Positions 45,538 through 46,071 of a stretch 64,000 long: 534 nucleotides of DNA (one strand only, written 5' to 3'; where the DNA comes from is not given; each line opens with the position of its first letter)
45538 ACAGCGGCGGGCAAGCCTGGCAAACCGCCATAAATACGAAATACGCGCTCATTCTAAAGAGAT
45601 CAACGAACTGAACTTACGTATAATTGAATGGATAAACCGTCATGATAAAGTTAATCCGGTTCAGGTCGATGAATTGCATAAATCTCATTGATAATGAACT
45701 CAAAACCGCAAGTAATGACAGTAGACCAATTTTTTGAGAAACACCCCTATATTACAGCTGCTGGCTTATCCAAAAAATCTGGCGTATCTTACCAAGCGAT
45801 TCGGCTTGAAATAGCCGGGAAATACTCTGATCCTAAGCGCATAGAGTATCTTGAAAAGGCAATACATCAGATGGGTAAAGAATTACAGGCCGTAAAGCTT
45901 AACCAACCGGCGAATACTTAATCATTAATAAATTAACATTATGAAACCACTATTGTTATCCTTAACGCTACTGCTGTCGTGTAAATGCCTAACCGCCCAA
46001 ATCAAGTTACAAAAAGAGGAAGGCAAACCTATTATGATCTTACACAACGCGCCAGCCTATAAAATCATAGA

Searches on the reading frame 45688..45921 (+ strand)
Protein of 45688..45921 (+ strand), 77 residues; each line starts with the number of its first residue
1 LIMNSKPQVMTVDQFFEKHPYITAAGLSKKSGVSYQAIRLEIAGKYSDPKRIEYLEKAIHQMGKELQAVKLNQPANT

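Call 3: search_protein_families(library=pfam, proteins=[window:45688-45921:+], max_evalue=1)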
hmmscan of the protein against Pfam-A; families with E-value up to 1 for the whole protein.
window:45688-45921:+ (77 aa): 3 families
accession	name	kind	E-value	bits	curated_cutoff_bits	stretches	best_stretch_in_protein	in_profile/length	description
PF00538.25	Linker_histone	-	0.025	15.2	22.4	1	27-62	15-53/74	linker histone H1 and H5 family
PF08279.18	HTH_11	-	0.055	13.8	25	1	14-42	8-36/55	HTH domain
PF00232.24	Glyco_hydro_1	-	0.061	12.2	22.6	1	8-66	343-394/453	Glycosyl hydrolase family 1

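Call 4: search_protein_families(library=phrogs, proteins=[window:45688-45921:+], max_evalue=1)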
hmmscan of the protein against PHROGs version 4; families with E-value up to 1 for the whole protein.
window:45688-45921:+ (77 aa): 3 families
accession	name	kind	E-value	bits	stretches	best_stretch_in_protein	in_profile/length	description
phrog_9425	-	transcription regulation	0.045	14.5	1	26-50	25-49/72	transcriptional repressor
phrog_7494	-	unknown function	0.053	14.9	1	24-57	40-73/89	-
phrog_1687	-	transcription regulation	0.24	12.4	1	5-42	64-101/162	MarR family transcrition regulator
